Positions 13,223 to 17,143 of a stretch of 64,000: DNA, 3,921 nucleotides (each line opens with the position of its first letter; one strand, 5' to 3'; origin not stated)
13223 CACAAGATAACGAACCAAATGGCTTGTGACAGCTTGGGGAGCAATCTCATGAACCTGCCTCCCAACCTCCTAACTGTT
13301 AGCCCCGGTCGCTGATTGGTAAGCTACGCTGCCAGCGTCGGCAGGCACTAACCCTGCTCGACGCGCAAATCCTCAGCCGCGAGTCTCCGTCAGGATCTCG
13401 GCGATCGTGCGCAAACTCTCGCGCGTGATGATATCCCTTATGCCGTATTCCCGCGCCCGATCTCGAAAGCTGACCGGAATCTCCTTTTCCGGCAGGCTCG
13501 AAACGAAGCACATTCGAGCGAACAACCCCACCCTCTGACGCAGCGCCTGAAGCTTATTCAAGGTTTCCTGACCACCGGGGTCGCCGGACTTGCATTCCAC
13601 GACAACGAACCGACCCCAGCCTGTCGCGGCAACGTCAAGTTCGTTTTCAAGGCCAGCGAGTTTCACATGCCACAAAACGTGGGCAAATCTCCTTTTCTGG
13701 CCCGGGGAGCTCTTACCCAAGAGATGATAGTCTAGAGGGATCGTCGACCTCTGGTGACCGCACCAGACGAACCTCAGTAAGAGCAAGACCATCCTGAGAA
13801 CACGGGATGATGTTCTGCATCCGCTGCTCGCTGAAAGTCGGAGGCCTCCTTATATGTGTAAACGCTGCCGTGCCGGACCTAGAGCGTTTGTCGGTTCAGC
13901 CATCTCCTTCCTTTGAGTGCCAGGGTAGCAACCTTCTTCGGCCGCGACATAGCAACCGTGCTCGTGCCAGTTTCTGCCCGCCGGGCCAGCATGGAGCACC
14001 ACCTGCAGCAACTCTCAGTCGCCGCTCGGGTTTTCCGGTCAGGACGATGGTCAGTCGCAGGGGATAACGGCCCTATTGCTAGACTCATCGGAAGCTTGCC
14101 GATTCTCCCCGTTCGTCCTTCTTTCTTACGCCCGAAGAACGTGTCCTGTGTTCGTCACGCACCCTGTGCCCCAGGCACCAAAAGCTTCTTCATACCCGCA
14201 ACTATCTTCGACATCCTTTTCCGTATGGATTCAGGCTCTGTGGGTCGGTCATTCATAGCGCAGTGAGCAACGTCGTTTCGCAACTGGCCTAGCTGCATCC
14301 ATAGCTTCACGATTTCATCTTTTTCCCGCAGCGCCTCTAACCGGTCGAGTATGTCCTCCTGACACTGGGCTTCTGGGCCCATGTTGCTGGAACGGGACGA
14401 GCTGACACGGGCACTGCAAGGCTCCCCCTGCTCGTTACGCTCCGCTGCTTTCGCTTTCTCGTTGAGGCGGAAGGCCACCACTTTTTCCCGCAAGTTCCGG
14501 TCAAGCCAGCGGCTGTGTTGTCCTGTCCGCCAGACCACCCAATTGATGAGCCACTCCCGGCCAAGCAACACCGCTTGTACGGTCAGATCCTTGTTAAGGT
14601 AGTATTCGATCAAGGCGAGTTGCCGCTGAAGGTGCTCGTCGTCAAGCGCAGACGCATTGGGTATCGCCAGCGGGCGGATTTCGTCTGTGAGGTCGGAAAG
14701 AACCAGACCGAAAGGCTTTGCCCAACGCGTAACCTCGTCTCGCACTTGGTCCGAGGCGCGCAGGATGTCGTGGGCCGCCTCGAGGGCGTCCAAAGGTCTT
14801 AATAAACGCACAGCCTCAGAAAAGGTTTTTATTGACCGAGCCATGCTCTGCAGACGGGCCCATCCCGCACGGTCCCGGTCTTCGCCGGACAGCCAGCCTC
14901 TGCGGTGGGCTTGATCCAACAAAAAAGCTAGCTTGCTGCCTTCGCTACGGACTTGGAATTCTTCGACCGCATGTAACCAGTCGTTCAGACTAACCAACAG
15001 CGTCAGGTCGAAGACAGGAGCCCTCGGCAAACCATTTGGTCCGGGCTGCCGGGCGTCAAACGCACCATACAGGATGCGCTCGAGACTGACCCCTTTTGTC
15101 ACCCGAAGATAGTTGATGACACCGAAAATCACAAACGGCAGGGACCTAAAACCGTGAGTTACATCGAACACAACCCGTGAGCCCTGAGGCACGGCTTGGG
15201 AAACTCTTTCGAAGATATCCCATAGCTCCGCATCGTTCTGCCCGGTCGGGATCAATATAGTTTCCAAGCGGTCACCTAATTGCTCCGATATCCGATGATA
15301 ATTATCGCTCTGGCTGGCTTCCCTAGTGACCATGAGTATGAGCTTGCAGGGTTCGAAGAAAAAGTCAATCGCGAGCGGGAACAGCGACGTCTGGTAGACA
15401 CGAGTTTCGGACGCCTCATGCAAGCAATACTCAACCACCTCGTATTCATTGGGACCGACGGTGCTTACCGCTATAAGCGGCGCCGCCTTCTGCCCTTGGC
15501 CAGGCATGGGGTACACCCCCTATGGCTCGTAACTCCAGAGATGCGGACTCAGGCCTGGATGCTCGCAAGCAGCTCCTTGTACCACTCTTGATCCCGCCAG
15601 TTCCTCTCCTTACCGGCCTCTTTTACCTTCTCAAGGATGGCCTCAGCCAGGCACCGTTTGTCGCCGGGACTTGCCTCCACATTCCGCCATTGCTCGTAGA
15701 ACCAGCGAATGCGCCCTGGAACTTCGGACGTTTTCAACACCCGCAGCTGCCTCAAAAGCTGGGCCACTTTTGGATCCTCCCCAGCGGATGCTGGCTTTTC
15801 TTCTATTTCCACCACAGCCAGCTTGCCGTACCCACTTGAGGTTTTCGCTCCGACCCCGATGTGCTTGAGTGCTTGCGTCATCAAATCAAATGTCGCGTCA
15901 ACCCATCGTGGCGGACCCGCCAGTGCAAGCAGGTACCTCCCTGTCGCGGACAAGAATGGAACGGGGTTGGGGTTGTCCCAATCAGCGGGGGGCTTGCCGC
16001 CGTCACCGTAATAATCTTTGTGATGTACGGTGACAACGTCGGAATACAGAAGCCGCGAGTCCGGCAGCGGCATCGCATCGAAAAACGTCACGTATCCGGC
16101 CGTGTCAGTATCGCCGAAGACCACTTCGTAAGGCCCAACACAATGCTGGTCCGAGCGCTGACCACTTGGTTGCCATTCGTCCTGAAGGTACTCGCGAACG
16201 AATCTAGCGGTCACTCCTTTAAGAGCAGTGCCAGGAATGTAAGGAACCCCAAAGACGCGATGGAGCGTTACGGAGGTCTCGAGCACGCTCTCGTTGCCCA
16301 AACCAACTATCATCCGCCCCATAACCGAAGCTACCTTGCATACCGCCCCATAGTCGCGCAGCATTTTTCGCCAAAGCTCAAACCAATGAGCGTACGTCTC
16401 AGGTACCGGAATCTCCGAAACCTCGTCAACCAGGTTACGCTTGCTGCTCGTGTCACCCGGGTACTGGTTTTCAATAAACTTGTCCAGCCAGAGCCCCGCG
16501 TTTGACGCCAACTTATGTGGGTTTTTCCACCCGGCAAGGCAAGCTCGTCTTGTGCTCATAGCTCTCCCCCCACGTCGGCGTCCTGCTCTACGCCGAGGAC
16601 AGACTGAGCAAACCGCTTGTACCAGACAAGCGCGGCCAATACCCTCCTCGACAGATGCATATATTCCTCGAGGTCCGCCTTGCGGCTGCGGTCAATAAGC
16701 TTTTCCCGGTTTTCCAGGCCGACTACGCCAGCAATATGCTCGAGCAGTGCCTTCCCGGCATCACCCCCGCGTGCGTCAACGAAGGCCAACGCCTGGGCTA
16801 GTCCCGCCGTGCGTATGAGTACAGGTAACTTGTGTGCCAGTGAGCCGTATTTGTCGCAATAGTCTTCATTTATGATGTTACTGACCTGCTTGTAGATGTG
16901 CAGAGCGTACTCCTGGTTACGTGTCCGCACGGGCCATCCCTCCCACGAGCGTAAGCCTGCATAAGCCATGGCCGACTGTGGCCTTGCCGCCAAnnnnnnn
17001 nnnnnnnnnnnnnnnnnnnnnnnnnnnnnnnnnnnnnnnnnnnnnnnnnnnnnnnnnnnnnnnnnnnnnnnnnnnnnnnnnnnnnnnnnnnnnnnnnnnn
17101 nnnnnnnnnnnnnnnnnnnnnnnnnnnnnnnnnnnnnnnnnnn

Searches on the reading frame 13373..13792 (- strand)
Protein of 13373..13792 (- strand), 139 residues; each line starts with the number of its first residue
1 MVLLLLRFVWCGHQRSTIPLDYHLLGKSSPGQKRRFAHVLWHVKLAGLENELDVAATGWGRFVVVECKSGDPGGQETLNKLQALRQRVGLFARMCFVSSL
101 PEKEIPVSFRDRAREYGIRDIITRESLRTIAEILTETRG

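Call 6: search_protein_families(library=pfam, proteins=[window:13373-13792:-], max_evalue=0.01)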
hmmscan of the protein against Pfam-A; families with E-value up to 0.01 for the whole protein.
window:13373-13792:- (139 aa): 1 family
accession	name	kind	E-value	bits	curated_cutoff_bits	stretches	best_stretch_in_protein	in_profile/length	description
PF09002.17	Card1_endonuc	-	7e-09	35.8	26.4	1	48-136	44-131/136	Card1-like, endonuclease domain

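Call 22: find_encoding_contigs(protein=window:13373-13792:-, flank=10000, max_places=10)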
Protein window:13373-13792:- (139 aa): no gene with exactly this product is on record in the collection.

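Call 58: search_protein_families(library=ncbifam, proteins=[window:13373-13792:-], max_evalue=0.001)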
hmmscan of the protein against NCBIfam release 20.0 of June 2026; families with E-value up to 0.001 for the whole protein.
window:13373-13792:- (139 aa): 0 families

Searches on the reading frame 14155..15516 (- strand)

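Call 6: search_protein_families(library=pfam, proteins=[window:14155-15516:-], max_evalue=0.01)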
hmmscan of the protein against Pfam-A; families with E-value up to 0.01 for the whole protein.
window:14155-15516:- (453 aa): 0 families

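Call 58: search_protein_families(library=ncbifam, proteins=[window:14155-15516:-], max_evalue=0.001)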
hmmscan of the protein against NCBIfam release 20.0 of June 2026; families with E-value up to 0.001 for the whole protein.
window:14155-15516:- (453 aa): 2 families
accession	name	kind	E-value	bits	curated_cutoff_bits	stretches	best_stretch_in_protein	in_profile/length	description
TIGR02221.1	cas_TM1812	equivalog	8.4e-28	97.8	76.25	1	70-200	90-217/218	TIGR02221 family CRISPR-associated protein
TIGR02549.2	CRISPR_DxTHG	domain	2.1e-10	40.4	21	1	115-140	1-26/26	CRISPR-associated DxTHG motif protein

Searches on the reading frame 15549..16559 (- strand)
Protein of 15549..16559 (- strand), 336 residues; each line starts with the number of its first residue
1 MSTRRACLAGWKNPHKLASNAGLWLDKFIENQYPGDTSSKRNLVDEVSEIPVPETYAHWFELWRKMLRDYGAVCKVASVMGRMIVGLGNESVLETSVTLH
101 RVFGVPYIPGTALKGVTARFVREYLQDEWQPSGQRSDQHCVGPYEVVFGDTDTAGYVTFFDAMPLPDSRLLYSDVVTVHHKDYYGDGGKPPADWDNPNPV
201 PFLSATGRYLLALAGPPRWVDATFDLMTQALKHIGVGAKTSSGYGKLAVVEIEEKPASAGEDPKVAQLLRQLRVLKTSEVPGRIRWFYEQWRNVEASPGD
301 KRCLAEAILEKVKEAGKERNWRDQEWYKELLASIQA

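Call 6: search_protein_families(library=pfam, proteins=[window:15549-16559:-], max_evalue=0.01)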
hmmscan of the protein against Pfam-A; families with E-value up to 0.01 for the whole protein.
window:15549-16559:- (336 aa): 1 family
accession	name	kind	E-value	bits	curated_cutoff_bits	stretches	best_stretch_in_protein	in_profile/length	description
PF03787.20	RAMPs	-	1.6e-14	55.3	22.1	1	82-247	7-188/189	RAMP superfamily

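Call 34: find_encoding_contigs(protein=window:15549-16559:-, flank=10000, max_places=10)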
Protein window:15549-16559:- (336 aa): 1 contig read that carries it; 1 place shown.
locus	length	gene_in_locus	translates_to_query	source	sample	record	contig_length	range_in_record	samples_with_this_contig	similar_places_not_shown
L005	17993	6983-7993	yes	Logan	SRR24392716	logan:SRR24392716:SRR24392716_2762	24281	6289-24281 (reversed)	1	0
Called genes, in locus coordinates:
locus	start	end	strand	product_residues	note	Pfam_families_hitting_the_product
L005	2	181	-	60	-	?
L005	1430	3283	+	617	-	PF12469:Cmr2_N, PF18182:mCpol (weak), PF22335:Cas10-Cmr2_palm2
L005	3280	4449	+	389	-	PF09700:Cas_Cmr3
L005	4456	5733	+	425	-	PF03787:RAMPs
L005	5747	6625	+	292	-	PF03787:RAMPs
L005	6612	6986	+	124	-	PF09701:Cas_Cmr5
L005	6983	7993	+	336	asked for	PF03787:RAMPs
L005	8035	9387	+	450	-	PF27248:MJ1674_2nd (faint)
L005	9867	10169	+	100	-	PF09002:Card1_endonuc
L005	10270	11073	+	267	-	-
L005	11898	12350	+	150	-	PF01047:MarR, PF12802:MarR_2, PF13463:HTH_27 (weak)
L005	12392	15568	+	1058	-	PF00873:ACR_tran, PF03176:MMPL (weak)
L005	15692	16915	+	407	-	PF01546:Peptidase_M20, PF07687:M20_dimer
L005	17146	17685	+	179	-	PF09918:DUF2148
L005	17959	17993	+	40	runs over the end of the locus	-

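Call 43: find_homologous_proteins(query=window:15549-16559:-, max_evalue=1e-30)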
Query window:15549-16559:- (336 aa): 1967 proteins with E <= 1e-30 among 6425 candidates; the best 120 are listed.
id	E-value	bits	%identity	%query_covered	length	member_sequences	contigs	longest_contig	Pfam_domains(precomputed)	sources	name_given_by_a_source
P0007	3.8e-232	788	100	100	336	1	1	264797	PF03787.21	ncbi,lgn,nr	ncbi:MAG: type III-B CRISPR module RAMP protein Cmr6 [Firmicutes bacterium]|nr:type III-B CRISPR mod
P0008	8.3e-129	448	61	100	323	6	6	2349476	PF03787.21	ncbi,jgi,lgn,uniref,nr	ncbi:type III-B CRISPR module RAMP protein Cmr6 [Candidatus Desulforudis audaxviator]|uniref:CRISPR-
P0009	7.7e-128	444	60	100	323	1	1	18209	PF03787.21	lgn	-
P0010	3.8e-126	439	59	100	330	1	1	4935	PF03787.21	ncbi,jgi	jgi:CRISPR-associated protein Cmr6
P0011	1.1e-125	437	60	99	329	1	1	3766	PF03787.21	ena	-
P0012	1.7e-125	437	60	100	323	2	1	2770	PF03787.21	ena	-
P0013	9.3e-125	434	58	99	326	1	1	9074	PF03787.21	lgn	-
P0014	1.3e-124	434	59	99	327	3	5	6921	PF03787.21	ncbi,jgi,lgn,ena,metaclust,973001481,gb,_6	metaclust:\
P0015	2.2e-124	433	59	100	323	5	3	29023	PF03787.21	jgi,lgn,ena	-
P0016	2.2e-124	433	58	100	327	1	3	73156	PF03787.21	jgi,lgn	jgi:CRISPR-associated protein Cmr6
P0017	1.9e-123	430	58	99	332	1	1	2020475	PF03787.21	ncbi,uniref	ncbi:type III-B CRISPR module RAMP protein Cmr6 [Desulfothermobacter acidiphilus]|uniref:type III-B 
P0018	5.7e-121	422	58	100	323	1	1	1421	PF03787.21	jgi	jgi:CRISPR-associated protein Cmr6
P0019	2.3e-120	420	57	100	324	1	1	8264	PF03787.21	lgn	-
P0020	3.9e-120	419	54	100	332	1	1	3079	PF03787.21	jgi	-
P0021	3.7e-119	416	57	100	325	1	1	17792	PF03787.21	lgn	-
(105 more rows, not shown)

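Call 44: find_encoding_contigs(protein=P0008, flank=10000, max_places=6)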
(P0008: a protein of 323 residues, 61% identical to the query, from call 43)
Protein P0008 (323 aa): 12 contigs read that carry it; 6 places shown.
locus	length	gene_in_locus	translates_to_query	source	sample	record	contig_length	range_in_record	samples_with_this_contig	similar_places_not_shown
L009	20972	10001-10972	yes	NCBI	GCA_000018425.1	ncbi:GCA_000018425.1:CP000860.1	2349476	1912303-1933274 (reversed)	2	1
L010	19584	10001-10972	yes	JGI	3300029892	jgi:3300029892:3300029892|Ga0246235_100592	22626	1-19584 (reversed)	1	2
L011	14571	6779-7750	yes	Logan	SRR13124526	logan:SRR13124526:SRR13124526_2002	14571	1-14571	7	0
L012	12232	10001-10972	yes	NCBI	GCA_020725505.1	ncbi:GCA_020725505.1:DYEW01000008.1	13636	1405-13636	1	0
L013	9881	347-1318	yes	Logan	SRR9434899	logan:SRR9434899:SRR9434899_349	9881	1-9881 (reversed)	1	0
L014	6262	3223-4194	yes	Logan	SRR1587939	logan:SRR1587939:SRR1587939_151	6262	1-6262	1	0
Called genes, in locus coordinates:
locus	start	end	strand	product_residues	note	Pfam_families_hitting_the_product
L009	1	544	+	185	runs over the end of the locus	PF02374:ArsA_ATPase, PF17886:ArsA_HSP20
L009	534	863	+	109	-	PF12728:HTH_17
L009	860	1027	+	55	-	-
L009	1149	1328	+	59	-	-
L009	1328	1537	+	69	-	PF13534:Fer4_17 (faint), PF13237:Fer4_10, PF00037:Fer4 (faint), PF14697:Fer4_21 (weak), PF12837:Fer4_6 (faint), PF12798:Fer4_3 (faint), PF12838:Fer4_7 (weak), PF13187:Fer4_9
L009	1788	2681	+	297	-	PF09623:Cas_NE0113, PF00196:GerE (weak)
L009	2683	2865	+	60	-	-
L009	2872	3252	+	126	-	-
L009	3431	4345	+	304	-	PF04326:SLFN_AlbA_2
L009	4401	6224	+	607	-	PF12469:Cmr2_N, PF18182:mCpol, PF22335:Cas10-Cmr2_palm2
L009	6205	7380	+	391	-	PF09700:Cas_Cmr3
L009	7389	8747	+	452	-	PF03787:RAMPs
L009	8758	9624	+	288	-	PF03787:RAMPs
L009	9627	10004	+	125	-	PF09701:Cas_Cmr5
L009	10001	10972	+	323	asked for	PF03787:RAMPs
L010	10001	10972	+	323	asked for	PF03787:RAMPs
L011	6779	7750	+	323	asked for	PF03787:RAMPs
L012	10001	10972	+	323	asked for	PF03787:RAMPs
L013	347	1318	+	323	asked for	PF03787:RAMPs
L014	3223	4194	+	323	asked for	PF03787:RAMPs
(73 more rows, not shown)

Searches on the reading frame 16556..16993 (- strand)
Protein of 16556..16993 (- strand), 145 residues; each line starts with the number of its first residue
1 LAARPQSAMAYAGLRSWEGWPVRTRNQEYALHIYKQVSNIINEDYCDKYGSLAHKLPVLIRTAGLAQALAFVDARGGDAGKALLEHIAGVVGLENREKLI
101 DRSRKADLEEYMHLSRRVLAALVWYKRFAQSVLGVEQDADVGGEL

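Call 6: search_protein_families(library=pfam, proteins=[window:16556-16993:-], max_evalue=0.01)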
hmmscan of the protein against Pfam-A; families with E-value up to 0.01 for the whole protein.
window:16556-16993:- (145 aa): 1 family
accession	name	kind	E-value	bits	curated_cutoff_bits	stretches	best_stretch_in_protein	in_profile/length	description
PF09701.15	Cas_Cmr5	-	2.1e-30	105.8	21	1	25-131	1-118/119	CRISPR-associated protein (Cas_Cmr5)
